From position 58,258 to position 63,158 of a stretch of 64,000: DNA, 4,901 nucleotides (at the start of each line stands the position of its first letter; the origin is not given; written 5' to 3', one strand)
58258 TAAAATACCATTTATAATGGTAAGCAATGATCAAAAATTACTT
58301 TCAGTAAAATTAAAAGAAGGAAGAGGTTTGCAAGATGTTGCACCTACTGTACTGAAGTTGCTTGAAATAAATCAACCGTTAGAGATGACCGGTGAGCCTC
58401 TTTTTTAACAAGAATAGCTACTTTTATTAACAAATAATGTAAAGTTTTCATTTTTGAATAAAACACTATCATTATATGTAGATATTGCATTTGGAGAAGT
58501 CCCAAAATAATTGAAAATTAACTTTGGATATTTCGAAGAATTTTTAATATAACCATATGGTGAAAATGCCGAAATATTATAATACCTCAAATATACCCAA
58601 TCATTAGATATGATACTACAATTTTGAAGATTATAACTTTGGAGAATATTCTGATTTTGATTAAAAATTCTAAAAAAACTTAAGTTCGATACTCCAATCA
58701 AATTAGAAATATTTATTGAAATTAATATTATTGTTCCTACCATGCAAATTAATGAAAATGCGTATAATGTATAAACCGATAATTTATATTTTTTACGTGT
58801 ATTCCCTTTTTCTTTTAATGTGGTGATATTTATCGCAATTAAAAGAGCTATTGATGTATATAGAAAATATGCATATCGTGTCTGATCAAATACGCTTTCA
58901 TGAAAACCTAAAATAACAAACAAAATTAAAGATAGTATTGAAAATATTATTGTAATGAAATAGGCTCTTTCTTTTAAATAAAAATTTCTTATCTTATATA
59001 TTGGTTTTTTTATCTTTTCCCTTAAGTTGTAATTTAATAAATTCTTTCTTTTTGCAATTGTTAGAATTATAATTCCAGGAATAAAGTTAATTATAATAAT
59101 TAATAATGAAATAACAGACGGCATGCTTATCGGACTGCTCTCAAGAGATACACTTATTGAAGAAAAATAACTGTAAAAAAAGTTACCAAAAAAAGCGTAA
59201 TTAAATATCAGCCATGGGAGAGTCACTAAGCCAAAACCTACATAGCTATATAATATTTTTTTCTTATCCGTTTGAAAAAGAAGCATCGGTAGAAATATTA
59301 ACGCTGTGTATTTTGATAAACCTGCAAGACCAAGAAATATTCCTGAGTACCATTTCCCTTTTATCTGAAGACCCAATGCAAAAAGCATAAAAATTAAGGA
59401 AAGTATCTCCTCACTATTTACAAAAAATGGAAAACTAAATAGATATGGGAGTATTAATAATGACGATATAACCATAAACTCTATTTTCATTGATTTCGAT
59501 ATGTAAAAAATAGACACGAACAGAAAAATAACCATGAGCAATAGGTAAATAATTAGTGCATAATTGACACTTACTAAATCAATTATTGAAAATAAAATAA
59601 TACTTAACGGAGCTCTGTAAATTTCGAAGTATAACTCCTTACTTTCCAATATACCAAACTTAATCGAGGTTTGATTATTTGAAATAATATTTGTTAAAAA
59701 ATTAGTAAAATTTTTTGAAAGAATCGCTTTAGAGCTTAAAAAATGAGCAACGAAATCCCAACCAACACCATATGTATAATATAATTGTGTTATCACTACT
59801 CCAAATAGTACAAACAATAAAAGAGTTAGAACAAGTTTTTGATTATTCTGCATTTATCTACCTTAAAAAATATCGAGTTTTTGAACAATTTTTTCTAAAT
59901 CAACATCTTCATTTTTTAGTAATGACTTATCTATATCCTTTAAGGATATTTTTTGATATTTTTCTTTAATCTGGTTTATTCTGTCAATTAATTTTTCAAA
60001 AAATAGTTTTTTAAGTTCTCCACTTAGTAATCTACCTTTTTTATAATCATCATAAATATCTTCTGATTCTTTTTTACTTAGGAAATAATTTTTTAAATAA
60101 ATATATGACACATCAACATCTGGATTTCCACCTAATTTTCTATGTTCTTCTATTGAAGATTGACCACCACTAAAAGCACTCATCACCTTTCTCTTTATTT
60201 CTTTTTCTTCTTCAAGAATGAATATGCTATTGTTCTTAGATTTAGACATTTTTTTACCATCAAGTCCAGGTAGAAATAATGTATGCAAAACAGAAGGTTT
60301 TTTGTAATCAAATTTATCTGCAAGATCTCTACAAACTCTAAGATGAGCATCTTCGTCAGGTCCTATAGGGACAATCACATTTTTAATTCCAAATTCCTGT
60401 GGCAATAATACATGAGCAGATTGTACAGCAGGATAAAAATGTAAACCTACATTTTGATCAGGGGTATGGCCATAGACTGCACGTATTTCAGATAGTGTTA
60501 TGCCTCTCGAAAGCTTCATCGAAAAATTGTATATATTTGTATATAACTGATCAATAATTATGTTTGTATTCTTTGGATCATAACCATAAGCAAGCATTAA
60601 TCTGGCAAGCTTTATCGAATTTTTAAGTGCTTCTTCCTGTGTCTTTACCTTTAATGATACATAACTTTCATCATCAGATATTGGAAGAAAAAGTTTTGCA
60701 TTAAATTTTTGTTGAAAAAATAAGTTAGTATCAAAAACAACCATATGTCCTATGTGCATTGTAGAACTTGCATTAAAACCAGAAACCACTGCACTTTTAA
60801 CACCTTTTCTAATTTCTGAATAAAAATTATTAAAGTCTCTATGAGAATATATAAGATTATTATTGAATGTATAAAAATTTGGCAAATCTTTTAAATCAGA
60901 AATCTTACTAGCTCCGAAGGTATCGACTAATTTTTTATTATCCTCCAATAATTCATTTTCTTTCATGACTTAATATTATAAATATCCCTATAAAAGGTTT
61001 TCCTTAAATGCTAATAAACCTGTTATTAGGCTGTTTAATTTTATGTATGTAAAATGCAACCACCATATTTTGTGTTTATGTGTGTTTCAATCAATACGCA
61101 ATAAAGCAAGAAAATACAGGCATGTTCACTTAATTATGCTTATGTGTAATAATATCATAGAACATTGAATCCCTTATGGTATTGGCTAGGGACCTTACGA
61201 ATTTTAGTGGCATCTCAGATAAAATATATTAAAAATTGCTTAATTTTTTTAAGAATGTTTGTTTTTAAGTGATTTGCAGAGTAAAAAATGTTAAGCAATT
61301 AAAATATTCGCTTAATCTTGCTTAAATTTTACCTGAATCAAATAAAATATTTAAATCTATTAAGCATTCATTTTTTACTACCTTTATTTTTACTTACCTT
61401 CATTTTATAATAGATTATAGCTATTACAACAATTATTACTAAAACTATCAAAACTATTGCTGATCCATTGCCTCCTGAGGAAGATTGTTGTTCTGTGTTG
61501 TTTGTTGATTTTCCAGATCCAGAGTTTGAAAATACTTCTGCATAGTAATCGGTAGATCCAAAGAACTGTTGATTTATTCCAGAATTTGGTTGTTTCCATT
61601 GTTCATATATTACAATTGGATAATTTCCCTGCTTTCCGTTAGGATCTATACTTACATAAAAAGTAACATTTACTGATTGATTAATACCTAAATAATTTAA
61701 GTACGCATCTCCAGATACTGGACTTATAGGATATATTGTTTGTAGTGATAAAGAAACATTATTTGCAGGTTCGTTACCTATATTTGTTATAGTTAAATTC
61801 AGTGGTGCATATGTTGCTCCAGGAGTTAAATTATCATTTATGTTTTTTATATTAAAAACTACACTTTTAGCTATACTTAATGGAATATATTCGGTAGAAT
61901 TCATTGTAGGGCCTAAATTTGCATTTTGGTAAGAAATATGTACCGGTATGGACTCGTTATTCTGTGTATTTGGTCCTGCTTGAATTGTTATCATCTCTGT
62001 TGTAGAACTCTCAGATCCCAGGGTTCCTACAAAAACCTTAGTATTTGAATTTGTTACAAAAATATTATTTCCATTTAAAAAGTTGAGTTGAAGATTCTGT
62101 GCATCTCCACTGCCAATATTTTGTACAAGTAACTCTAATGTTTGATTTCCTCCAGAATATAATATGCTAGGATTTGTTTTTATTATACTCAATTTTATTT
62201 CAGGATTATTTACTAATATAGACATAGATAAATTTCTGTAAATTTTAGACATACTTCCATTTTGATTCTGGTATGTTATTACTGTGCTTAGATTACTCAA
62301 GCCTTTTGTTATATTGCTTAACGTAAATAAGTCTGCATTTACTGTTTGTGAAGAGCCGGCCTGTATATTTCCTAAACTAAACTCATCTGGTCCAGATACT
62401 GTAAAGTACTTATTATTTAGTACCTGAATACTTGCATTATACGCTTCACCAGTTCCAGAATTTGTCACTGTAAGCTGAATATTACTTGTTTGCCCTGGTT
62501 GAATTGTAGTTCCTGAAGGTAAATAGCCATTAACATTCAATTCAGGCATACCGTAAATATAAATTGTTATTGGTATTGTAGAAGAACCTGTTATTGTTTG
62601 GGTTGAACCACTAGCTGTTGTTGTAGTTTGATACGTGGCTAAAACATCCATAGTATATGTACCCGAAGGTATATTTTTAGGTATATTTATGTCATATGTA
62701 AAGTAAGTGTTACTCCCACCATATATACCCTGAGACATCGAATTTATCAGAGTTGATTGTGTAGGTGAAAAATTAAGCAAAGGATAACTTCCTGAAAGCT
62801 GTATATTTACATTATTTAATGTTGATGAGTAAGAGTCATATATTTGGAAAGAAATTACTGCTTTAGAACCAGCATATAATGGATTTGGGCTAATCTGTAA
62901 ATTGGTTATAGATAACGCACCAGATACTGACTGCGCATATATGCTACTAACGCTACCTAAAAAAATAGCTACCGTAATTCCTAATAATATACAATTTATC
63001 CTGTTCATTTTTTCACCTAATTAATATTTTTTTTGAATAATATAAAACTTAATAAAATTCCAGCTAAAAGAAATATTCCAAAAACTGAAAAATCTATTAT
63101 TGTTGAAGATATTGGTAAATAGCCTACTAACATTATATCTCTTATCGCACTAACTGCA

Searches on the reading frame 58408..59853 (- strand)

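Call 89: search_protein_families(library=pfam, proteins=[window:58408-59853:-], max_evalue=0.0001)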
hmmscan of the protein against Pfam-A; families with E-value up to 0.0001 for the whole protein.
window:58408-59853:- (482 aa): 1 family
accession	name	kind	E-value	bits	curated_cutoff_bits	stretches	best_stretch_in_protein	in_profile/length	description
PF09594.16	GT87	-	5e-09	36.7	25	1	82-250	5-184/237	Glycosyltransferase family 87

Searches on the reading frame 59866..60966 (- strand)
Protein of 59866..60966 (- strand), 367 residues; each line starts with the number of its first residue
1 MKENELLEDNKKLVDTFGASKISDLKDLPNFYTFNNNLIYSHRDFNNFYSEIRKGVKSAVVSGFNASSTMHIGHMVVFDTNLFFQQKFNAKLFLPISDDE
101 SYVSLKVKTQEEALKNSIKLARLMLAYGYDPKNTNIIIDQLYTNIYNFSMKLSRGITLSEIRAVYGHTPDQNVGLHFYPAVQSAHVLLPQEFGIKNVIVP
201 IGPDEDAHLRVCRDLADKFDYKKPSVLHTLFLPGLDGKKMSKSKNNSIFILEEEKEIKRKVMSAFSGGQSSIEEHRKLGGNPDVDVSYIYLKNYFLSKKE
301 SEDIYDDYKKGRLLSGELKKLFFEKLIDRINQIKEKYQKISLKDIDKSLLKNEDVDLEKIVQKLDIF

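Call 89: search_protein_families(library=pfam, proteins=[window:59866-60966:-], max_evalue=0.0001)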
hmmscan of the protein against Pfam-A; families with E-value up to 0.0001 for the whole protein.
window:59866-60966:- (367 aa): 1 family
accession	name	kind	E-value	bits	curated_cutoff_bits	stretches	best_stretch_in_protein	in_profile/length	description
PF00579.31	tRNA-synt_1b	-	1.1e-34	120.6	21.1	1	57-327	5-288/292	tRNA synthetases class I (W and Y)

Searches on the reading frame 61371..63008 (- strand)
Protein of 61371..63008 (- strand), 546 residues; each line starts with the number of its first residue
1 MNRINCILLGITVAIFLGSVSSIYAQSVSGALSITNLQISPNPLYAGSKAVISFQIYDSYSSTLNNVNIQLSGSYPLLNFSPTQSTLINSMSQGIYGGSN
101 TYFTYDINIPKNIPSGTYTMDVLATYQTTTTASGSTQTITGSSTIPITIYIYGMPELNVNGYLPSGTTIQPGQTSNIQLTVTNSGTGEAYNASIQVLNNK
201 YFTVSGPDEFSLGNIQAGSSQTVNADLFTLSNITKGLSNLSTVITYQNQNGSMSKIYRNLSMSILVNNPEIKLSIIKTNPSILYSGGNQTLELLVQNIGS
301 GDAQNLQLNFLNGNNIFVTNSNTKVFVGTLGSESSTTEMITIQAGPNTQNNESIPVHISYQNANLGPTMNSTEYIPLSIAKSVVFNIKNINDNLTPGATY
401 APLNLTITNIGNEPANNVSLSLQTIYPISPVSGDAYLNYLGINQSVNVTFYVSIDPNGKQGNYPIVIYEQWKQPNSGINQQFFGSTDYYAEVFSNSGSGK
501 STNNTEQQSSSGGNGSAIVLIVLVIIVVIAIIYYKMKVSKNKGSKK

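Call 89: search_protein_families(library=pfam, proteins=[window:61371-63008:-], max_evalue=0.0001)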
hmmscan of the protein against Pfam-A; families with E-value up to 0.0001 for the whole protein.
window:61371-63008:- (546 aa): 3 families
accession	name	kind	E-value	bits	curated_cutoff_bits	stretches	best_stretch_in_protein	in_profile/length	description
PF07705.17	CARDB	-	2.8e-11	43.9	22.7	1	167-248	13-87/101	CARDB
PF10633.15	NPCBM_assoc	-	8.6e-09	35.9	24.4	0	396-465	3-71/78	NPCBM-associated, NEW3 domain of alpha-galactosidase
PF23619.1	Ig_VWA7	-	6.5e-07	30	27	0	167-214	10-56/104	VWA7 Ig-like domain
